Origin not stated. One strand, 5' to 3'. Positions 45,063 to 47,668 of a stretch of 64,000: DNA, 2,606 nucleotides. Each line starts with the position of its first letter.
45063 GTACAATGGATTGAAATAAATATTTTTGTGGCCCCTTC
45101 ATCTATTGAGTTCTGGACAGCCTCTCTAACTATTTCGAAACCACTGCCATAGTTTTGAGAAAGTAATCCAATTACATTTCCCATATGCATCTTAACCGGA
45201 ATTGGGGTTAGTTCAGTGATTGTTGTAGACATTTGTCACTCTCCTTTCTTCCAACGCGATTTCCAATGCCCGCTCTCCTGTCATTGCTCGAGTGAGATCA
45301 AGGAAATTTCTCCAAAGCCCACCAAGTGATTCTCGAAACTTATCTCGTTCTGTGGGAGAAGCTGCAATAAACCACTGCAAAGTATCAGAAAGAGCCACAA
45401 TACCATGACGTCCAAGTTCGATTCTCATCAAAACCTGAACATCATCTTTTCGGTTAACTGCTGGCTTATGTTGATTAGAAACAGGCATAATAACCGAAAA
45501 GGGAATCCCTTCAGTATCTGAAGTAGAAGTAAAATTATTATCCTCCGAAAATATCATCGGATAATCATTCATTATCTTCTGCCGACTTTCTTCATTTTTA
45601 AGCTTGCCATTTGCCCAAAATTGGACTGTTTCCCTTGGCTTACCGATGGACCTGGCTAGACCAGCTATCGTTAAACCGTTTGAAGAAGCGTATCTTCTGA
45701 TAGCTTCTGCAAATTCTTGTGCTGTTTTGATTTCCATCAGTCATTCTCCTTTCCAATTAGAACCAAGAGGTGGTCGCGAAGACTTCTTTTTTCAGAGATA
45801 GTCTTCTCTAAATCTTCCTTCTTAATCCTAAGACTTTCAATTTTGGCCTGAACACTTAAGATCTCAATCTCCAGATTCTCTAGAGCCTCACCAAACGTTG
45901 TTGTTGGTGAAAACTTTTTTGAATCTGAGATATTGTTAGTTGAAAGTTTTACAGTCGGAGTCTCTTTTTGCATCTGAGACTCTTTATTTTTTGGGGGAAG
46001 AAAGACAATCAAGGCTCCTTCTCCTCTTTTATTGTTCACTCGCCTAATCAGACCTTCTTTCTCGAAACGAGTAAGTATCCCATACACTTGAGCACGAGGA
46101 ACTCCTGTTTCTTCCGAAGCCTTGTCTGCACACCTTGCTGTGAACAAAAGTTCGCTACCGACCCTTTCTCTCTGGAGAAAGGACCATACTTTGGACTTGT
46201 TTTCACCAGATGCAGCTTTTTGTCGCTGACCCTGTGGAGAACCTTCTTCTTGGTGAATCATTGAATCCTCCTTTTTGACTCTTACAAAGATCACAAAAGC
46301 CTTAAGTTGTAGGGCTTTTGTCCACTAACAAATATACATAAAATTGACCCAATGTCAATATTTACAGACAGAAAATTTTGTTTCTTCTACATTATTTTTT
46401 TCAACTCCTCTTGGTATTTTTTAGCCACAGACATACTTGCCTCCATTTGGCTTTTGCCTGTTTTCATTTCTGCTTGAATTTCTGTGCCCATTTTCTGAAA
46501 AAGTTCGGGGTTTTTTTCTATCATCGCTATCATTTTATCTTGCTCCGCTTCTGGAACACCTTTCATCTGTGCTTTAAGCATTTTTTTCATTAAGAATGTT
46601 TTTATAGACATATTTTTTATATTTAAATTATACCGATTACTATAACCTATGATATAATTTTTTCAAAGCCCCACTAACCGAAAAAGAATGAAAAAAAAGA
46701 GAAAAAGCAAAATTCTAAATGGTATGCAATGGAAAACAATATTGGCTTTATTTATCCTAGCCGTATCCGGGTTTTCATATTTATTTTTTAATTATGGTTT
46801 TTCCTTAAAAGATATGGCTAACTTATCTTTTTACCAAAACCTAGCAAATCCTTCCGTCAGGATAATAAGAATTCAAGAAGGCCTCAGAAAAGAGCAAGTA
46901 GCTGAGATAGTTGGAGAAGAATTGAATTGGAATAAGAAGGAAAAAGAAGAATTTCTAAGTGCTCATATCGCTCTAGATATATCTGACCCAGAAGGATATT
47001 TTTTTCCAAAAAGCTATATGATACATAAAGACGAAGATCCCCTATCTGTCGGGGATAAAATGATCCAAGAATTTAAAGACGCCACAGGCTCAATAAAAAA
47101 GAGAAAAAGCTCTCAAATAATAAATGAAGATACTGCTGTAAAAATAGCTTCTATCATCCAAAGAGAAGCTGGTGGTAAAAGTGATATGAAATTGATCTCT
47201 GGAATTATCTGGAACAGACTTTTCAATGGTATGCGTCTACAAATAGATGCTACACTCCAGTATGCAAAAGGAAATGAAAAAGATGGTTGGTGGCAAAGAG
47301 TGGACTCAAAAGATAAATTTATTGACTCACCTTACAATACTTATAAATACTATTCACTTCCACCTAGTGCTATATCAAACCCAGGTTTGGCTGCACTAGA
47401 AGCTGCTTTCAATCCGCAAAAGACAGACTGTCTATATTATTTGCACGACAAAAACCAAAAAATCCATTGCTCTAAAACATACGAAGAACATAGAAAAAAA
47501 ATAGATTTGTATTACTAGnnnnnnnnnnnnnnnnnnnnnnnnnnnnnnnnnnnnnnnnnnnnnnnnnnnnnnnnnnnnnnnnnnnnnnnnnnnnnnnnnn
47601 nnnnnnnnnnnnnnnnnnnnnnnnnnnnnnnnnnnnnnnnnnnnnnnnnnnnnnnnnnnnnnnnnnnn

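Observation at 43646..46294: Three-gene cassette: wHTH regulator, HTH protein and MORC-like GHKL ATPase on a moderately GC-rich islet (candidate defence or mobile module)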

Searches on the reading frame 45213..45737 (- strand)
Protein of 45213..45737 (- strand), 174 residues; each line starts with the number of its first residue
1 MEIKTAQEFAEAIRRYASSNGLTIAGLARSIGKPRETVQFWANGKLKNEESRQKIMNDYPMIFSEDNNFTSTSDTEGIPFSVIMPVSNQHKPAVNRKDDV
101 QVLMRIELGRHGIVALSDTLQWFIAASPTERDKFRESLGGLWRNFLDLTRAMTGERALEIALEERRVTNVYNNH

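Call 3: search_protein_families(library=pfam, proteins=[window:45213-45737:-], max_evalue=0.1)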
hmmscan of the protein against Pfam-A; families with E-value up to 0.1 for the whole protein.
window:45213-45737:- (174 aa): 1 family
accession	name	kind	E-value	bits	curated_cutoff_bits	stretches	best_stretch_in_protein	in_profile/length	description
PF01381.28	HTH_3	-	0.027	15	23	1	19-45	7-33/55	Helix-turn-helix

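Call 4: search_protein_families(library=padloc, proteins=[window:45213-45737:-], max_evalue=0.1)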
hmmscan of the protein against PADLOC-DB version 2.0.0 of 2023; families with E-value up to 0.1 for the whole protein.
window:45213-45737:- (174 aa): 0 families

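Call 7: search_protein_families(library=phrogs, proteins=[window:45213-45737:-], max_evalue=0.1)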
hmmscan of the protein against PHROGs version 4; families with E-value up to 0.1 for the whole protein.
window:45213-45737:- (174 aa): 7 families
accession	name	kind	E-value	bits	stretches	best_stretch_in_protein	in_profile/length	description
phrog_8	-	transcription regulation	0.00016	22.2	1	2-95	70-150/346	transcriptional regulator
phrog_2967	-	transcription regulation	0.0079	16.7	1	5-48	7-50/225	transcriptional regulator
phrog_4779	-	transcription regulation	0.0083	17.6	1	10-55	4-49/98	transcriptional regulator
phrog_1337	-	DNA, RNA and nucleotide metabolism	0.024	14.9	1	6-56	12-62/316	DNA binding protein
phrog_4583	-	transcription regulation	0.033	15.2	1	4-44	6-46/81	transcriptional repressor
phrog_296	-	integration and excision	0.043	13.5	1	2-57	221-278/626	DNA transposition protein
phrog_2439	-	transcription regulation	0.07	13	1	11-51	10-50/367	transcriptional regulator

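Call 21: search_protein_families(library=ncbifam, proteins=[window:45213-45737:-], max_evalue=0.1)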
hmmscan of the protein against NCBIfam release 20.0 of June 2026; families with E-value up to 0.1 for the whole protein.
window:45213-45737:- (174 aa): 2 families
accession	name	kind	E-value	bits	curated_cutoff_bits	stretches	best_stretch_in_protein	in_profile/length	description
TIGR01448.2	helicase_RecD2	equivalog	0.011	13.9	500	1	58-133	502-573/713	SF1B family DNA helicase RecD2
TIGR00270.2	TIGR00270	equivalog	0.064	13.1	110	0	4-56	71-123/159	multiprotein bridging factor aMBF1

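Call 42: find_homologous_proteins(query=window:45213-45737:-)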
Query window:45213-45737:- (174 aa): 4 proteins with E <= 0.001 among 772 candidates.
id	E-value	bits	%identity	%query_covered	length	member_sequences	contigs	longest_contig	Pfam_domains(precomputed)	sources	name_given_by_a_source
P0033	1.0e-109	382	100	100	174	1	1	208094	-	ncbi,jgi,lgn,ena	ncbi:MAG: hypothetical protein WC095_01775 [Candidatus Paceibacterota bacterium]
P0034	2.2e-87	309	82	100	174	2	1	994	-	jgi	-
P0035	5.5e-76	272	73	99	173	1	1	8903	-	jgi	-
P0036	2.6e-75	270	74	99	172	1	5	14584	-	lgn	-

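Call 46: search_protein_families(library=pfam, alignment_id=A2, max_evalue=1)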
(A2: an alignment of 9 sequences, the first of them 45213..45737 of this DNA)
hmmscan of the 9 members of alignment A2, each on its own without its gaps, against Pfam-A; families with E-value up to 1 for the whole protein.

A. member 1, window:45213-45737:- (174 aa): 2 families
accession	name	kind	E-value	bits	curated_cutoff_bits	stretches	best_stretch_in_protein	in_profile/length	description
PF01381.28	HTH_3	-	0.027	15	23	1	19-45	7-33/55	Helix-turn-helix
PF17762.8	HTH_ParB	-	0.17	12.5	22.6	1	8-38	7-37/102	ParB HTH domain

B. families by the number of members that match (of 9 scanned): 18 families
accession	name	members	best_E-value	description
PF01381.28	HTH_3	5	0.0022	Helix-turn-helix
PF13384.12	HTH_23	3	7.9e-05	Homeodomain-like domain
PF13518.12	HTH_28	3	0.00043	Helix-turn-helix domain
PF04218.19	CENP-B_N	2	0.0031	CENP-B N-terminal DNA-binding domain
PF12728.13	HTH_17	2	0.0073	Helix-turn-helix domain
PF13411.12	MerR_1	2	0.011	MerR HTH family regulatory protein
PF17762.8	HTH_ParB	2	0.13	ParB HTH domain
PF13560.12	HTH_31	1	0.0018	Helix-turn-helix domain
PF01527.26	HTH_Tnp_1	1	0.0024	Transposase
PF16677.11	GP3_package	1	0.014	DNA-packaging protein gp3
PF21983.2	NikA-like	1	0.046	Mobilization protein NikA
PF20432.4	Xre-like-HTH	1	0.078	Antitoxin Xre-like helix-turn-helix domain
PF23125.1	Xre-MbcA-ParS_M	1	0.11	Antitoxin Xre/MbcA/ParS-like, middle domain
PF13551.12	HTH_29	1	0.12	Winged helix-turn helix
PF00376.29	MerR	1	0.15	MerR family regulatory protein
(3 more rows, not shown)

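Call 75: find_homologous_proteins(query=A2)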
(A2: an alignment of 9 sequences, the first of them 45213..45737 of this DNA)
Query A2 (9 sequences) (174 aa, profile of the alignment): 11 proteins with E <= 0.001 among 3021 candidates.
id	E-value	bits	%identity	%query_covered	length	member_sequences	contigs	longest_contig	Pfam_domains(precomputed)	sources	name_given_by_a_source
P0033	3.6e-65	237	100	100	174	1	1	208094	-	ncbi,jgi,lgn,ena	ncbi:MAG: hypothetical protein WC095_01775 [Candidatus Paceibacterota bacterium]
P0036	9.4e-64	232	74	99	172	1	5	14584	-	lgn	-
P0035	2.3e-63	231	73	99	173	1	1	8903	-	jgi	-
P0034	2.6e-61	224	82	100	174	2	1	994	-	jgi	-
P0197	1.6e-58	215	35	91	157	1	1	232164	-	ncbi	-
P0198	2.6e-51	192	35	89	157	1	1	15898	-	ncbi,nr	ncbi:MAG TPA: hypothetical protein VFK07_03640 [Candidatus Paceibacterota bacterium]|nr:hypothetical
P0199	4.8e-51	191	29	93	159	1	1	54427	-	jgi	jgi:hypothetical protein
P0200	3.6e-50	188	36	96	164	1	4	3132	-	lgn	-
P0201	1.2e-48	183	40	99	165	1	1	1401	PF01381.29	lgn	-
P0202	1.9e-44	169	32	91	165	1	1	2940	-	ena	-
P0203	7.1e-43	164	32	91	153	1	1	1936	-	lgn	-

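Call 84: predict_structure(alignment_id=A4)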
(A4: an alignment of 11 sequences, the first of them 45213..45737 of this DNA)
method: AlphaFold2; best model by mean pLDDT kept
length: 174 residues; sequences in the alignment: 11
mean_pLDDT: 75.4   pTM: 0.38
mean pLDDT of the five models: 75.4, 75.1, 74.6, 72.3, 69.8
residues with pLDDT >= 90: 51; 70-90: 72; 50-70: 19; < 50: 32
segments of 3 or more residues with pLDDT < 50: 67-95, 172-174
pLDDT, mean of each block of 10 residues (from residue 1): 82 91 90 91 90 90 61 32 37 55 85 88 91 91 83 70 66 46
secondary structure, 60 per line:
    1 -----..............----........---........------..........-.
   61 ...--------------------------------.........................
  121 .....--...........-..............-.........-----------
elements in order: H6-19 H24-31 H35-42 H49-58 H60-63 H96-125 H128-138 H140-153 H155-163

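Call 86: fold_search(model_id=the predicted structure, library=pdb)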
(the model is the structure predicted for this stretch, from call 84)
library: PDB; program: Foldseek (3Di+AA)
matches with E <= 10: 558; with E <= 0.001: 0
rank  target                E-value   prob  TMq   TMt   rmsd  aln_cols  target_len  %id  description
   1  1zz6_A                4.0e-02  1.00  0.22  0.21   1.5        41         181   32  Crystal Structure of Apo-HppE (released 2005-07-26)
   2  4j1x_C                4.6e-02  1.00  0.27  0.24   3.4        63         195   22  Crystal Structure of Fe(II)-HppE with alternative substrate (S)-1-HPP (released 2013-04-03)
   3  1zz8_B                4.6e-02  0.99  0.28  0.25  15.3        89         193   19  Crystal Structure of FeII HppE in Complex with Substrate Form 2 (released 2005-07-26)
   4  1zz6_B                4.6e-02  0.99  0.28  0.27  15.4        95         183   19  Crystal Structure of Apo-HppE (released 2005-07-26)
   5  3dnv_B                4.8e-02  0.99  0.26  0.55   3.8        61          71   23  MDT Protein (released 2009-01-27)
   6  4z5h_A                5.1e-02  0.99  0.27  0.56   3.7        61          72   24  HipB(S29A)-O2 20mer complex (released 2016-07-06)
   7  4yg1_A                5.1e-02  0.99  0.26  0.53   3.9        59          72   24  HipB-O1-O2 complex/P21212 crystal form (released 2015-07-29)
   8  2kpj_MODEL_1_A        5.1e-02  0.97  0.28  0.46  13.4        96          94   21  Solution Structure Of Protein SOS-response transcriptional repressor, LexA From Eubacterium rectale. Northeast (released 2009-11-17)
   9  1zz9_A                5.8e-02  0.99  0.27  0.25  14.9        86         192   19  Crystal Structure of FeII HppE (released 2005-07-26)
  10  8tac_A                6.1e-02  1.00  0.28  0.64   2.7        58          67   24  Designed DNA binding protein (released 2024-08-28)
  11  1zz7_B                6.1e-02  0.99  0.28  0.28  14.8        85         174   20  Crystal Structure of FeII HppE in Complex with Substrate form 1 (released 2005-07-26)
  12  1zz8_C                6.5e-02  1.00  0.27  0.25   3.0        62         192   22  Crystal Structure of FeII HppE in Complex with Substrate Form 2 (released 2005-07-26)
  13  8tac_B                6.9e-02  1.00  0.25  0.60   3.0        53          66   32  Designed DNA binding protein (released 2024-08-28)
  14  2wiu_B                6.9e-02  0.98  0.27  0.58  11.8        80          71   19  Mercury-modified bacterial persistence regulator hipBA (released 2009-07-28)
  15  1zz8_A                8.2e-02  1.00  0.22  0.20   1.1        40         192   32  Crystal Structure of FeII HppE in Complex with Substrate Form 2 (released 2005-07-26)
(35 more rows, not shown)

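Call 107: find_related_loci(query=A4, collection=viral_contigs, flank=6000)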
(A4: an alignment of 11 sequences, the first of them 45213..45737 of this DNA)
Query A4 (174 aa) in viral_contigs; peptide patterns used: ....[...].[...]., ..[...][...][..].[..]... (x = any residue, [..] = any of these).
112 stretches matched a pattern, but none encodes a relative of the query by tblastn (E <= 1e-3).

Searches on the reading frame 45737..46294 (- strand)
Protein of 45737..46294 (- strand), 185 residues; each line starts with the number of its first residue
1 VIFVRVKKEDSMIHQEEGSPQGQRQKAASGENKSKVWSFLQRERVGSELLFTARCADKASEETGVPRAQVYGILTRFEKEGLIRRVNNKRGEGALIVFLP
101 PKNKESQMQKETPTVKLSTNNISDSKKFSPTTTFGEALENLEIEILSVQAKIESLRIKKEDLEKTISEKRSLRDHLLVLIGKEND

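Call 3: search_protein_families(library=pfam, proteins=[window:45737-46294:-], max_evalue=0.1)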
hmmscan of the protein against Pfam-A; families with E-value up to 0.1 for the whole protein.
window:45737-46294:- (185 aa): 9 families
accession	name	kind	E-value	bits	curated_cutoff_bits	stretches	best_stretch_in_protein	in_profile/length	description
PF01978.25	TrmB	-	4.3e-05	23.7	25.6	1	56-89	25-58/68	Sugar-specific transcriptional regulator TrmB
PF09339.16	HTH_IclR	-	0.0033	17.6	22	1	60-85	25-50/52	IclR helix-turn-helix domain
PF05584.17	Sulfolobus_pRN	-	0.013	16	20.8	1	54-90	17-55/72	Sulfolobus plasmid regulatory protein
PF13551.12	HTH_29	-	0.015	15.8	28.1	1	58-91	17-53/64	Winged helix-turn helix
PF13384.12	HTH_23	-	0.027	14.8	24.6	1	58-82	22-46/50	Homeodomain-like domain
PF03551.20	PadR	-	0.046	14.2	27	1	61-90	25-54/75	Transcriptional regulator PadR-like family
PF12802.13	MarR_2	-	0.087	13.4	27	0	60-88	27-55/61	MarR family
PF10506.14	USHBP1_PDZ-bd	-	0.096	13.3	24.5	0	149-184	3-38/65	Harmonin-binding protein USHBP1, PDZ-binding domain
PF13545.12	HTH_Crp_2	-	0.096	13.1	27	0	61-87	30-56/70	Crp-like helix-turn-helix domain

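Call 4: search_protein_families(library=padloc, proteins=[window:45737-46294:-], max_evalue=0.1)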
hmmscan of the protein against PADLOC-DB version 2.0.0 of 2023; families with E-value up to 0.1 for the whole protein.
window:45737-46294:- (185 aa): 1 family
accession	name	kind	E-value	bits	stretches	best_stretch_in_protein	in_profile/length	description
PDLC01438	Csa3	-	0.00021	19.5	1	11-137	128-209/305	"CAS-I,CAS-II,CAS-III,CAS-IV,CAS-V,CAS-VI; associated_signaling"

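Call 7: search_protein_families(library=phrogs, proteins=[window:45737-46294:-], max_evalue=0.1)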
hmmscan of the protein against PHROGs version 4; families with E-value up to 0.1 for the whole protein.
window:45737-46294:- (185 aa): 3 families
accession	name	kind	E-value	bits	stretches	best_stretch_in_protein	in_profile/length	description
phrog_345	-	DNA, RNA and nucleotide metabolism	0.00034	21.4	1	32-119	46-136/297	replication initiation O-like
phrog_270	-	DNA, RNA and nucleotide metabolism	0.00073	20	1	60-154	74-152/383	replication initiation protein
phrog_186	-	DNA, RNA and nucleotide metabolism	0.0061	17.3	1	57-149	66-147/308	DnaD-like helicase loader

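Call 21: search_protein_families(library=ncbifam, proteins=[window:45737-46294:-], max_evalue=0.1)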
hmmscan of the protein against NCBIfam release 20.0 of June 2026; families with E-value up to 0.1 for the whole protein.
window:45737-46294:- (185 aa): 3 families
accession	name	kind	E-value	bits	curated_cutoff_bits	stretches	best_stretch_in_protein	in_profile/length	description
TIGR04472.1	reg_rSAM_mob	hypoth_equivalog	0.0078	16.2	240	1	60-122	52-112/141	radical SAM mobile pair system MarR family transcriptional regulator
NF053660.1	ORF80_fam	equivalog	0.011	15.5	95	1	58-86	21-49/70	ORF80 family leucine zipper DNA-binding protein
TIGR03007.1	pepcterm_ChnLen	equivalog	0.037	12.2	278.85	1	130-173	304-347/498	XrtA system polysaccharide chain length determinant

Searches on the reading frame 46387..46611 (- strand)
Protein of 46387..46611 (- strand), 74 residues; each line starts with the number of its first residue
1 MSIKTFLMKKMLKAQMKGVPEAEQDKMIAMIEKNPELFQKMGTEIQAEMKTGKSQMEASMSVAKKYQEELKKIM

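Call 3: search_protein_families(library=pfam, proteins=[window:46387-46611:-], max_evalue=0.1)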
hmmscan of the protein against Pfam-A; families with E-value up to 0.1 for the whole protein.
window:46387-46611:- (74 aa): 0 families

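Call 7: search_protein_families(library=phrogs, proteins=[window:46387-46611:-], max_evalue=0.1)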
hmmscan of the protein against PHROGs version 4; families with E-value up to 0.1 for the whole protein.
window:46387-46611:- (74 aa): 1 family
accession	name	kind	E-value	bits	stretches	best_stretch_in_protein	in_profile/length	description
phrog_1383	-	head and packaging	0.0076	16.8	1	8-71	73-142/187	virion structural protein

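Call 21: search_protein_families(library=ncbifam, proteins=[window:46387-46611:-], max_evalue=0.1)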
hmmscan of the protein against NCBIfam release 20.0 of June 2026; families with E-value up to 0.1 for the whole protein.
window:46387-46611:- (74 aa): 1 family
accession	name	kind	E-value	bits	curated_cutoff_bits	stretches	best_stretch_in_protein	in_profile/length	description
NF010725.0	PRK14127.1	equivalog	0.0024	18.3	91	1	7-67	13-73/111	cell division regulator GpsB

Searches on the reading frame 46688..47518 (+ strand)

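Call 3: search_protein_families(library=pfam, proteins=[window:46688-47518:+], max_evalue=0.1)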
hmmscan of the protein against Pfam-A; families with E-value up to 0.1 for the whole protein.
window:46688-47518:+ (276 aa): 2 families
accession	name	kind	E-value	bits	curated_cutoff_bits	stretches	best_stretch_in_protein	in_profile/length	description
PF02618.21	YceG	-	3.7e-58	197.6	32.4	1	41-272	50-273/275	YceG-like family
PF14396.12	CFTR_R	-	0.091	12.7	22.5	0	122-161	42-81/213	Cystic fibrosis TM conductance regulator (CFTR), regulator domain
